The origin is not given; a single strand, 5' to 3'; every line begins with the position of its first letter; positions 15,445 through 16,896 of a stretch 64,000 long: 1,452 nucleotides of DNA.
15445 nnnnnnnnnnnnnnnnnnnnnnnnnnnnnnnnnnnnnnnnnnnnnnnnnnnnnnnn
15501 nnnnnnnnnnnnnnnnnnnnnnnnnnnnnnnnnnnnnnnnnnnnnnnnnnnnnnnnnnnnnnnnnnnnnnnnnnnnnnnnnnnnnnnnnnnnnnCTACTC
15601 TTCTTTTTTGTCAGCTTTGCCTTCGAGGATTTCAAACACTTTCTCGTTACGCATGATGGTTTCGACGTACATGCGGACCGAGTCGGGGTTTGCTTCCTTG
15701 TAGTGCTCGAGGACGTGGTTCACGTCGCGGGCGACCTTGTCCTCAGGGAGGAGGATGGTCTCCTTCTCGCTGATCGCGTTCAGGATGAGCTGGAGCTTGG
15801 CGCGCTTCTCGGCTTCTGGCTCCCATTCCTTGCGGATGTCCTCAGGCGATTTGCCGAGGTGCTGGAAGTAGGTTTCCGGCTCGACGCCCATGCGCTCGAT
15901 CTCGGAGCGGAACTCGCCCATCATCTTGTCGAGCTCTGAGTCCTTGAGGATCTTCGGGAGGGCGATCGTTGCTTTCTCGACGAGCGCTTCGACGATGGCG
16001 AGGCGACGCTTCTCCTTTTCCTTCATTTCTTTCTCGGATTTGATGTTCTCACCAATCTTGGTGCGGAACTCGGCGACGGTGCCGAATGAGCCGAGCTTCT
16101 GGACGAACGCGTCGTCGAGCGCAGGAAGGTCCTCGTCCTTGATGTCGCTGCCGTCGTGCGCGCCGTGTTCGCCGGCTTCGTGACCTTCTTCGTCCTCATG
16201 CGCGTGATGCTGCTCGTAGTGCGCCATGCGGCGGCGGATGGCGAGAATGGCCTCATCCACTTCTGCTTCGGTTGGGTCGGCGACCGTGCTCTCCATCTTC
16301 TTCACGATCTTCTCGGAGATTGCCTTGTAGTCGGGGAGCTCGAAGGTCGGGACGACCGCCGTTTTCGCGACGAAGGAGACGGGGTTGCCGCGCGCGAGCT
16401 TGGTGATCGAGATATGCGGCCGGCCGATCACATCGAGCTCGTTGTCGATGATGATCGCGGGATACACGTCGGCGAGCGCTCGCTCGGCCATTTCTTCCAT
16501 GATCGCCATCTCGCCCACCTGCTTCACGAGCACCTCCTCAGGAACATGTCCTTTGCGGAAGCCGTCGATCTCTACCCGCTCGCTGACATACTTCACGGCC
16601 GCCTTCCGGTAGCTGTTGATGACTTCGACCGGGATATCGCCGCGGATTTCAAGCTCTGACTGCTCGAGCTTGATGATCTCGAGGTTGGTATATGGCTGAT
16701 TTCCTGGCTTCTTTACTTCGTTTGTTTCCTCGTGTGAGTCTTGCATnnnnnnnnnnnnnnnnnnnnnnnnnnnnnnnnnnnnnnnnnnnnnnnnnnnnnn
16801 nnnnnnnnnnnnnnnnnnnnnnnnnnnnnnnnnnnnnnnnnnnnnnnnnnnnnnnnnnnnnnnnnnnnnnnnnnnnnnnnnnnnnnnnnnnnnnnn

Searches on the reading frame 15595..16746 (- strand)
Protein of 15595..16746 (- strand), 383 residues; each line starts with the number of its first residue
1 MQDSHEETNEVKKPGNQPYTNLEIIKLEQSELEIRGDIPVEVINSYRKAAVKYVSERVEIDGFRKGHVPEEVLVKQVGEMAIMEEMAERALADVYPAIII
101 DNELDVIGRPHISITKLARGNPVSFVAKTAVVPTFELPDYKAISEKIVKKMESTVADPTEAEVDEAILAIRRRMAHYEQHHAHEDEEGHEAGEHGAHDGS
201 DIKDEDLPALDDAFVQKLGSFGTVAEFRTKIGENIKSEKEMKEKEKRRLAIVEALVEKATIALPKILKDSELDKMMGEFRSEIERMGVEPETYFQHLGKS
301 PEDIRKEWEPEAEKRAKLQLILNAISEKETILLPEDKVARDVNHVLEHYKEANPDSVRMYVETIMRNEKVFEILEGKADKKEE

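Call 4: search_protein_families(library=pfam, proteins=[window:15595-16746:-], max_evalue=1)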
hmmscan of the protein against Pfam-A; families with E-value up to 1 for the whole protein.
window:15595-16746:- (383 aa): 3 families
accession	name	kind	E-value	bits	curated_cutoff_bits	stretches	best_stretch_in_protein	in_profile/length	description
PF05697.18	Trigger_N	-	2.4e-26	93.2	22.2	1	22-167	3-141/144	Bacterial trigger factor protein (TF)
PF05698.19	Trigger_C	-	1.8e-24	87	22.7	1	223-363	1-140/162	Bacterial trigger factor protein (TF) C-terminus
PF03510.20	Peptidase_C24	-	0.28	12.1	25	1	111-155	45-91/105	2C endopeptidase (C24) cysteine protease family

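Call 6: search_protein_families(library=ncbifam, proteins=[window:15595-16746:-], max_evalue=1)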
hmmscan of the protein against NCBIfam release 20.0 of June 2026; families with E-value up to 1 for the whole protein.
window:15595-16746:- (383 aa): 1 family
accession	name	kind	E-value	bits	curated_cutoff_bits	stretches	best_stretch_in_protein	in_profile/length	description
TIGR00115.1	tig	equivalog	1.3e-58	198.8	180.2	2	201-374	230-401/410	trigger factor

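Call 21: find_related_loci(query=window:15595-16746:-, collection=genome_contigs, flank=6000)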
Query window:15595-16746:- (383 aa) in genome_contigs; peptide patterns used: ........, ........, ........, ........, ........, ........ (x = any residue, [..] = any of these).
120 stretches matched a pattern; 10 encode a relative of the query (tblastn E <= 1e-3); 10 distinct loci.
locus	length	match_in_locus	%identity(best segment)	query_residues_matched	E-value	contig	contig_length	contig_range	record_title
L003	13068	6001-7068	65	19-379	6e-147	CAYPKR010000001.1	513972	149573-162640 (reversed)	MAG TPA_asm: uncultured Candidatus Saccharibacteria bacterium isolate SRP278252_co2_120 genome assembly, contig: NODE_6_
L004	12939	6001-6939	39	19-376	4e-67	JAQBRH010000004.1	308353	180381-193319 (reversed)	MAG: Parcubacteria group bacterium isolate RYN_394 scaffold_2978447, whole genome shotgun sequence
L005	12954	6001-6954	37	14-375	8e-64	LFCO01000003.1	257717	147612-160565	MAG: Parcubacteria bacterium C7867-005 C7867_00016, whole genome shotgun sequence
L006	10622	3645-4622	34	46-376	1e-54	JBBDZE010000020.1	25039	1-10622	MAG: Candidatus Spechtbacterales bacterium isolate LejiaD_54_15 Lejia_D_3207_length_25039_cov_8, whole genome shotgun se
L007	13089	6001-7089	32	21-378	2e-53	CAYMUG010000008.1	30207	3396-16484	MAG TPA_asm: uncultured Candidatus Saccharibacteria bacterium isolate binchicken_co207_157 genome assembly, contig: NODE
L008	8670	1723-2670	39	16-376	2e-67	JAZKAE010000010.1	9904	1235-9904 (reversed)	MAG: Patescibacteria group bacterium isolate ADI_H3L2_1_122_18_3-bin007_1 ADIH3L21_B007_1_000000000010, whole genome sho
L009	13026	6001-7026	30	25-376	7e-45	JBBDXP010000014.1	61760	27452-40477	MAG: Candidatus Spechtbacterales bacterium isolate LejiaD_43_15 Lejia_D_882_length_61760_cov_9, whole genome shotgun seq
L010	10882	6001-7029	30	21-376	8e-45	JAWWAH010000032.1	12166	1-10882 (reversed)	MAG: Candidatus Spechtbacterales bacterium isolate HN14.bin.51 k141_318614_length_12166_cov_12.0000, whole genome shotgu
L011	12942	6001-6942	49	19-376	3e-33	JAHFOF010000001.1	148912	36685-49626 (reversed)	MAG: bacterium isolate nzgw498 NODE_130_length_148913_cov_4.435279, whole genome shotgun sequence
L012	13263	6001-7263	38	27-377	3e-26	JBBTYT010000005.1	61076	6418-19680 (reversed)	MAG: Patescibacteria group bacterium isolate H32-bin053_1 H32_bin053_1_000000000005, whole genome shotgun sequence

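Call 26: find_related_loci(query=window:15595-16746:-, collection=metagenome_contigs, flank=6000)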
Query window:15595-16746:- (383 aa) in metagenome_contigs; peptide patterns used: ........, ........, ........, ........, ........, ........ (x = any residue, [..] = any of these).
462 stretches matched a pattern; 14 encode a relative of the query (tblastn E <= 1e-3); 14 distinct loci.
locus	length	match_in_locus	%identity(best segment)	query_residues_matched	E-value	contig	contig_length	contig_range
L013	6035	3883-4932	46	21-376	8e-90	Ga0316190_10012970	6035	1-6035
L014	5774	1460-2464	43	22-377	2e-81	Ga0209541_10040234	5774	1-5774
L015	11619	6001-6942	34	19-376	5e-63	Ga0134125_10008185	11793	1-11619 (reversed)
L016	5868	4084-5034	31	46-375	2e-48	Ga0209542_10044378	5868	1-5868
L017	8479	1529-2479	31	46-375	2e-48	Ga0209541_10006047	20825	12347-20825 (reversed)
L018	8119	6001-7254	30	21-371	7e-38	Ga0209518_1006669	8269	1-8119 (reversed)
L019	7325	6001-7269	29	20-375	2e-37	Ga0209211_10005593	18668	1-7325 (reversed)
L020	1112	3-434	44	233-376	2e-35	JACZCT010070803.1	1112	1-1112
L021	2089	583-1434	43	19-378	1e-32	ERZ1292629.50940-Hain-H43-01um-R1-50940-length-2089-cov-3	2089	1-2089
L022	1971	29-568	38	207-378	2e-32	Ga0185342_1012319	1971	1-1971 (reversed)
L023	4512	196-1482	35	15-374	3e-23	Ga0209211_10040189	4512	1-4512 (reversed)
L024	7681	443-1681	37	26-371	1e-22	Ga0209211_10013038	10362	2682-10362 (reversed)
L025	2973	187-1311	29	58-375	1e-11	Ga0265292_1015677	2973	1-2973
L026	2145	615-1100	29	202-375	7e-8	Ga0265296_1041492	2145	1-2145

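Call 36: search_protein_families(library=phrogs, proteins=[L003:7122-7664:+], max_evalue=0.1)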
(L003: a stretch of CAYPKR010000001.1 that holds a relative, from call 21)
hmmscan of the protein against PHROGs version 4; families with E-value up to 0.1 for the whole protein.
L003:7122-7664:+ (180 aa): 0 families

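Call 37: search_protein_families(library=pfam, proteins=[L003:7122-7664:+, L003:8167-8751:+], max_evalue=0.1)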
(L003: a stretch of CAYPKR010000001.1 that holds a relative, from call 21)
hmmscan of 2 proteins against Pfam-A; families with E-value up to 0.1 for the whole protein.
L003:7122-7664:+ (180 aa): 3 families
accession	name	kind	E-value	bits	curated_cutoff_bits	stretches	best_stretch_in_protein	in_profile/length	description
PF00772.26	DnaB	-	0.03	14.8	23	1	18-87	11-83/103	DnaB-like helicase N terminal domain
PF13643.11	DUF4145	-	0.035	14.6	23.1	1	76-116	35-74/88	Domain of unknown function (DUF4145)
PF17898.6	GerD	-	0.086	13.3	29.5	0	31-83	47-94/114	Spore germination GerD central core domain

L003:8167-8751:+ (194 aa): 0 families

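Call 51: list_cluster_members(proteins=[window:15595-16746:-, window:13423-13944:-, window:13986-14624:-, window:14693-15553:-, window:16829-17269:-, window:12646-13326:-, L001:729-1325:+, L001:741-1325:+])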
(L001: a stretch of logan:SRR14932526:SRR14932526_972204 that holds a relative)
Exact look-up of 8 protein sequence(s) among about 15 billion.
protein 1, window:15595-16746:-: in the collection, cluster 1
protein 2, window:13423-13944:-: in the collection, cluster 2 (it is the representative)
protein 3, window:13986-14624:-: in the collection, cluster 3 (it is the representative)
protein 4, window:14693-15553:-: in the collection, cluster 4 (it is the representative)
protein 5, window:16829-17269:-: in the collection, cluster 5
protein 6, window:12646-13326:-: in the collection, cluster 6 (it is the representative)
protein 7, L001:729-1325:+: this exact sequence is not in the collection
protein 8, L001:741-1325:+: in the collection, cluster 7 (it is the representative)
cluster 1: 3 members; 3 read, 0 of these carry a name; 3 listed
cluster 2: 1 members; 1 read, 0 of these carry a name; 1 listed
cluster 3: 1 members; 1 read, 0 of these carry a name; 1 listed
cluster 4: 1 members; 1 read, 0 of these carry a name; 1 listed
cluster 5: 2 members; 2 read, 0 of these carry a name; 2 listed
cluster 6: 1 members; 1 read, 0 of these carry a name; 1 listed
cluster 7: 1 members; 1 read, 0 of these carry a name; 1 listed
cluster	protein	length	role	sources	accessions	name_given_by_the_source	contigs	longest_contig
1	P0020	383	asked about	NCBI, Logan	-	-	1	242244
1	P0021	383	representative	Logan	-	-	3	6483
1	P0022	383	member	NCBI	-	-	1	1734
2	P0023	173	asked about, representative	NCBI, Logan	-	-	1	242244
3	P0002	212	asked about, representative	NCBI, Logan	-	-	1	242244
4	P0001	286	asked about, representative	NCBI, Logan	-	-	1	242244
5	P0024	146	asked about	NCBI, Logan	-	-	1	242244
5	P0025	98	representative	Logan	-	-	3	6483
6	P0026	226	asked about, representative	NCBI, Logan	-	-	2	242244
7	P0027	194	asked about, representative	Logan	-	-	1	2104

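Call 52: find_encoding_contigs(protein=P0021, flank=6000, max_places=6)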
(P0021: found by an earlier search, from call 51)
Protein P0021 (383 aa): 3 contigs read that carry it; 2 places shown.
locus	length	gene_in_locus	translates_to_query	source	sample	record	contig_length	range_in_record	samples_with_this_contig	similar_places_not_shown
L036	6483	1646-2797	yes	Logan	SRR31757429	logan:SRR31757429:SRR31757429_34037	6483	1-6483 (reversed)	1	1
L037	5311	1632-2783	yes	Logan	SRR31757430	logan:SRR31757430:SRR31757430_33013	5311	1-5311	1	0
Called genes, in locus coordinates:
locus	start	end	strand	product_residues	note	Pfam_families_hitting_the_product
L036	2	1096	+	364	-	?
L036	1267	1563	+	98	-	-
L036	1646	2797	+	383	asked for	PF05697:Trigger_N, PF05698:Trigger_C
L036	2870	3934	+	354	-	-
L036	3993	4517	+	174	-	-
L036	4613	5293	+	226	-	-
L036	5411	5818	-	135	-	PF01906:YbjQ_1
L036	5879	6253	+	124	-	-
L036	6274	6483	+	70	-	?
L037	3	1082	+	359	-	?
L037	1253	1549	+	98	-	-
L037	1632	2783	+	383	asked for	PF05697:Trigger_N, PF05698:Trigger_C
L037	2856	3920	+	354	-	-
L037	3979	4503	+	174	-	-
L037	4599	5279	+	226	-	-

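Call 53: find_encoding_contigs(protein=P0022, flank=6000, max_places=6)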
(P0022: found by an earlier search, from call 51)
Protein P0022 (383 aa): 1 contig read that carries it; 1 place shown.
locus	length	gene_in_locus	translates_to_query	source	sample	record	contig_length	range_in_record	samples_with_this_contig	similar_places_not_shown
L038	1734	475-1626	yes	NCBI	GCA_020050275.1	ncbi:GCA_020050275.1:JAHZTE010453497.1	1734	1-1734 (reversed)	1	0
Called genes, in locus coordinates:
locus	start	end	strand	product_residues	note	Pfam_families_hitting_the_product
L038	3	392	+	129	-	?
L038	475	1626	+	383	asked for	PF05697:Trigger_N, PF05698:Trigger_C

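Call 57: search_protein_families(library=pfam, proteins=[L036:2870-3934:+], max_evalue=1)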
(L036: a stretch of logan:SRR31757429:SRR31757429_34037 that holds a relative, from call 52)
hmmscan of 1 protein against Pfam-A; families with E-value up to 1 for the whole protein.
L036:2870-3934:+ (354 aa): 0 families

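Call 58: search_protein_families(library=padloc, proteins=[L036:2870-3934:+, L003:7122-7664:+], max_evalue=1)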
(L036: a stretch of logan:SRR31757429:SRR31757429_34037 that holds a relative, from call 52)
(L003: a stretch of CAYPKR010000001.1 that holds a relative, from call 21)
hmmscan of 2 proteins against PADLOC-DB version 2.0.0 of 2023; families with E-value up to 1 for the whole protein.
L036:2870-3934:+ (354 aa): 0 families

L003:7122-7664:+ (180 aa): 0 families

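Call 72: find_related_loci(query=L036:2870-3934:+, collection=viral_contigs, flank=5000)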
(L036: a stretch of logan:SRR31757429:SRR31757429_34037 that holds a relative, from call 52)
Query L036:2870-3934:+ (354 aa) in viral_contigs; peptide patterns used: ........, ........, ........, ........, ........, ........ (x = any residue, [..] = any of these).
26 stretches matched a pattern, but none encodes a relative of the query by tblastn (E <= 1e-3).

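Call 74: search_solved_structures(query=L036:2870-3934:+, max_evalue=1)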
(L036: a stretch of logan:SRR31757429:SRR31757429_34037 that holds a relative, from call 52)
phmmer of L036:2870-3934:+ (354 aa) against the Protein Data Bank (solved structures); distinct sequences matched with E-value up to 1: 5.
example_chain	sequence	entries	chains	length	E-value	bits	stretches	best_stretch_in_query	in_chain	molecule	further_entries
5mfb_A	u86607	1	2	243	0.37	13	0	58-106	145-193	YIII(Dq)4CqI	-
4d4e_A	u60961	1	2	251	0.39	13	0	59-106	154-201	ARMADILLO REPEAT PROTEIN ARM00016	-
8e3s_A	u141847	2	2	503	0.66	12.2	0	260-309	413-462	Arginyl-tRNA--protein transferase 1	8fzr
8j6v_A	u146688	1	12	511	0.72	12.1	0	260-309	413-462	arginyltransferase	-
7tif_A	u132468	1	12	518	0.72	12.1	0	260-309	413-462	Arginyl-tRNA--protein transferase 1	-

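Call 76: search_solved_structures(query=L003:7122-7664:+, max_evalue=1)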
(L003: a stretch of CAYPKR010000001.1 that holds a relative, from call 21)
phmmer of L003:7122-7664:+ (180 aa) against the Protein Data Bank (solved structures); distinct sequences matched with E-value up to 1: 0.
